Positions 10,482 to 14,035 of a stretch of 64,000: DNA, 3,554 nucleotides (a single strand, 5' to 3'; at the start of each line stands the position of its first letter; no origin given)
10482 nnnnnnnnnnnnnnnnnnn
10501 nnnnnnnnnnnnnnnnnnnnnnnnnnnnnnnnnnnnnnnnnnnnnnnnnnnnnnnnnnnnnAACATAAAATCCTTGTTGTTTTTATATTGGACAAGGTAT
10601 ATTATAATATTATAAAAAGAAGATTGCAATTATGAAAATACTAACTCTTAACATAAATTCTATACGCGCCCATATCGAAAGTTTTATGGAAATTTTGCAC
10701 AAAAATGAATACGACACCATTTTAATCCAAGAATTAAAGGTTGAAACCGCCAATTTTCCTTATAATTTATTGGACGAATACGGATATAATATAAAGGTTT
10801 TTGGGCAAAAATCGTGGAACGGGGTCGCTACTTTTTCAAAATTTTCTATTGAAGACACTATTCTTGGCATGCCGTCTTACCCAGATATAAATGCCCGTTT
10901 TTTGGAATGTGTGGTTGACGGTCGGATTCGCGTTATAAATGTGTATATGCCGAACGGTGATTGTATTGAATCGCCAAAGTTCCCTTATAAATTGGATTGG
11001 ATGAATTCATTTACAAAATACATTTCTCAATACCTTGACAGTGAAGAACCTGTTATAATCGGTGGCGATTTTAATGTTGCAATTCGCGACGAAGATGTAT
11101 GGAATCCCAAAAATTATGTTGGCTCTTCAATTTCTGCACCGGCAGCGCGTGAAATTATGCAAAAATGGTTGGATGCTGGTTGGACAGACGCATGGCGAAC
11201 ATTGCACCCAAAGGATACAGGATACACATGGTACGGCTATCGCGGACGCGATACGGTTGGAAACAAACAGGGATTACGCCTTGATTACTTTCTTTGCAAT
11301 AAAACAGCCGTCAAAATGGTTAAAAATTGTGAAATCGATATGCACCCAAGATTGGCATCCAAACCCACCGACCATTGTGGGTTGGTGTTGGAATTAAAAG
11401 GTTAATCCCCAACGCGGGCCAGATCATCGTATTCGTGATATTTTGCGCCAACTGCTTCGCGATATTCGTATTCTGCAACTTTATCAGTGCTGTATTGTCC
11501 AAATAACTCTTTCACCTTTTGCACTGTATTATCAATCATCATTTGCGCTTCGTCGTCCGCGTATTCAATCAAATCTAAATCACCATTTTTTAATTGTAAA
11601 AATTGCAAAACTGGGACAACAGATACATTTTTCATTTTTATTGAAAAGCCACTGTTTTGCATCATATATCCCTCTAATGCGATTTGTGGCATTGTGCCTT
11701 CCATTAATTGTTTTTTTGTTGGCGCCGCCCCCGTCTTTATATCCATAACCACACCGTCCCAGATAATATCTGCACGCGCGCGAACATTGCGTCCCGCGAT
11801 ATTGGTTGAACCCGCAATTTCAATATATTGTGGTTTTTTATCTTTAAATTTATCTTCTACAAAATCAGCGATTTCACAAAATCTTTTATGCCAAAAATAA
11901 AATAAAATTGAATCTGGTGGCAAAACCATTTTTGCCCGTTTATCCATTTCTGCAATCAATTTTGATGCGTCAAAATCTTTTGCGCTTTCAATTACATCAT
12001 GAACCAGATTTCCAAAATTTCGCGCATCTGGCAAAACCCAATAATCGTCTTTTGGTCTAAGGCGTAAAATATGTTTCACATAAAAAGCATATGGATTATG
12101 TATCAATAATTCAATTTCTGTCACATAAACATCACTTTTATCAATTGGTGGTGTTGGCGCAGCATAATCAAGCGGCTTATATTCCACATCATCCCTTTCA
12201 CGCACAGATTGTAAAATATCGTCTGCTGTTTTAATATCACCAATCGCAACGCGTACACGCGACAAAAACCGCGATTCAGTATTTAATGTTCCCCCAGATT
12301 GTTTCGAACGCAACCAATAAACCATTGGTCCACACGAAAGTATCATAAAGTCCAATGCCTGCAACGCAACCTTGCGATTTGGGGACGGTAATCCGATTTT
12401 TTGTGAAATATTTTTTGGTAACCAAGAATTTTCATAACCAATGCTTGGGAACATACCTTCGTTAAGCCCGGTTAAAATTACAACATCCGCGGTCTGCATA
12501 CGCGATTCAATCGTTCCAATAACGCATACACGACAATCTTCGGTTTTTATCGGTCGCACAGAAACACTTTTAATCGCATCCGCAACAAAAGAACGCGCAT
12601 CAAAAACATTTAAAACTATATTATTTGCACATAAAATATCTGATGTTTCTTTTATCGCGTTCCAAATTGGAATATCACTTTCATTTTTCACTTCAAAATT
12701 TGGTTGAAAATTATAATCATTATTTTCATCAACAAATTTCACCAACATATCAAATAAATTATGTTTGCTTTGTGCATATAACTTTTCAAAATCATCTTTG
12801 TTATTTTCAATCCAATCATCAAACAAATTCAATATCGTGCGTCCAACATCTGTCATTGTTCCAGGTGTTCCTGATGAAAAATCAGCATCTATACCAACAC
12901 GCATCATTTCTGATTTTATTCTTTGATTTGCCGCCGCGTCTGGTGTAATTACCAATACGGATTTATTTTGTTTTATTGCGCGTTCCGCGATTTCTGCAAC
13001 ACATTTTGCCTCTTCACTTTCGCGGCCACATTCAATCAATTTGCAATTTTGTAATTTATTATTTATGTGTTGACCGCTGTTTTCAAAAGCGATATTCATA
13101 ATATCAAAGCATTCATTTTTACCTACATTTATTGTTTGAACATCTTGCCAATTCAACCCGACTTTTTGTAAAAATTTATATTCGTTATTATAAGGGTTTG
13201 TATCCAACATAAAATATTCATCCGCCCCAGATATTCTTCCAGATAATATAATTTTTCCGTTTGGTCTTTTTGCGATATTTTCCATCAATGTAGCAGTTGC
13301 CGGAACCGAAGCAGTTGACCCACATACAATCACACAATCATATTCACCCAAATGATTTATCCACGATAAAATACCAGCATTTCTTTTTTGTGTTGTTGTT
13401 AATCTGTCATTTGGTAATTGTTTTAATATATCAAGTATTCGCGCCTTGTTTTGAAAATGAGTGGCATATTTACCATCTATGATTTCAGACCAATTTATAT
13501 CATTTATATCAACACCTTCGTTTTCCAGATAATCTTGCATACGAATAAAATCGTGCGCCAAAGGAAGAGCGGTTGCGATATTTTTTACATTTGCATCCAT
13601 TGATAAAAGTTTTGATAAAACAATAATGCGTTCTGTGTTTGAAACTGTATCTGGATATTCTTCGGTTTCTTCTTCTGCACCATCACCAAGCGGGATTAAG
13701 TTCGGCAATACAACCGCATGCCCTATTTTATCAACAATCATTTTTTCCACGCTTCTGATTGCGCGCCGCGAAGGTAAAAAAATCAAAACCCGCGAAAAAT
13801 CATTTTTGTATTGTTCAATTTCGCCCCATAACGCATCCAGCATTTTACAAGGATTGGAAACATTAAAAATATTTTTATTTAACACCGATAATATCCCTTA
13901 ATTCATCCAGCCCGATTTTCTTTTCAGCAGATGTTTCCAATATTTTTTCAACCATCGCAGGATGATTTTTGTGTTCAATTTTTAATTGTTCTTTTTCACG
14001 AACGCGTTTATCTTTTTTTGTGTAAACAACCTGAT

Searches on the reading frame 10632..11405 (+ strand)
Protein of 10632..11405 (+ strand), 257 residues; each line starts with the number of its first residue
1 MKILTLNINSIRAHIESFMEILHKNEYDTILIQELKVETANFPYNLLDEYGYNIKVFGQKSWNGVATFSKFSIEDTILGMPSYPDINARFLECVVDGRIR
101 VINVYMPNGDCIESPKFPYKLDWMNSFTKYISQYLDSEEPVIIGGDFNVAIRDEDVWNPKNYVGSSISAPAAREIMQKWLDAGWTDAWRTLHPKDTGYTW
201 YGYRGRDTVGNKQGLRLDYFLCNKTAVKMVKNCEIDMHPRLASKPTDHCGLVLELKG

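Call 42: search_protein_families(library=pfam, proteins=[window:10632-11405:+], max_evalue=0.0001)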
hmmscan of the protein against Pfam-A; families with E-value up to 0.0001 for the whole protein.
window:10632-11405:+ (257 aa): 1 family
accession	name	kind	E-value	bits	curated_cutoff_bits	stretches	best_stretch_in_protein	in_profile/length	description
PF03372.29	Exo_endo_phos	-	5.1e-23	82.4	24.5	1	4-248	1-225/225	Endonuclease/Exonuclease/phosphatase family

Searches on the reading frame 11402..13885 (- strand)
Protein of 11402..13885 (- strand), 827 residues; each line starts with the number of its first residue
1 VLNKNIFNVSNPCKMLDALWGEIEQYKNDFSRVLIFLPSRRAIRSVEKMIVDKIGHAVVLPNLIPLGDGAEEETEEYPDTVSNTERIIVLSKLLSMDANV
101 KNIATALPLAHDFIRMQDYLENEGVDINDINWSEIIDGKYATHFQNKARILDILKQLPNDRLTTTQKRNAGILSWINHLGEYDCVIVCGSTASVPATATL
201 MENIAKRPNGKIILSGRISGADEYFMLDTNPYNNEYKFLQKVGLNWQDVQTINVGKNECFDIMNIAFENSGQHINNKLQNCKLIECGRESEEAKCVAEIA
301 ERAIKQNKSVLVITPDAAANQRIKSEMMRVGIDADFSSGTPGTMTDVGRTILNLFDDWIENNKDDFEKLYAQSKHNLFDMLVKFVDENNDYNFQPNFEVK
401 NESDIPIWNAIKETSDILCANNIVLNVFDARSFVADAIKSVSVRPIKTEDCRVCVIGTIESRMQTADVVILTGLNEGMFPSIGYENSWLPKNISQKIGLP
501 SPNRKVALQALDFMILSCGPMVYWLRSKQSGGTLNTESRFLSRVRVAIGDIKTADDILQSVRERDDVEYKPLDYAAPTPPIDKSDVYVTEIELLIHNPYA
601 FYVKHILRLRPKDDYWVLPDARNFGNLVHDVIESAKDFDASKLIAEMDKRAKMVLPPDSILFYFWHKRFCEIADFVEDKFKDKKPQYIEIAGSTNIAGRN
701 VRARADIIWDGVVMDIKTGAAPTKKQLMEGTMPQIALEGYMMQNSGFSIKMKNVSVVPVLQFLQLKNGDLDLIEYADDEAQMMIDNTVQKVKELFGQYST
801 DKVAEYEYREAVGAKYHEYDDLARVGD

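Call 42: search_protein_families(library=pfam, proteins=[window:11402-13885:-], max_evalue=0.0001)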
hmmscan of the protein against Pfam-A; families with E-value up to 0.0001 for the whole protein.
window:11402-13885:- (827 aa): 1 family
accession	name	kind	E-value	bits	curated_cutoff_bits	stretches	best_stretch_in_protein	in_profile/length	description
PF12705.13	PDDEXK_1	-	2.5e-09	37.9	22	1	588-794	4-220/247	PD-(D/E)XK nuclease superfamily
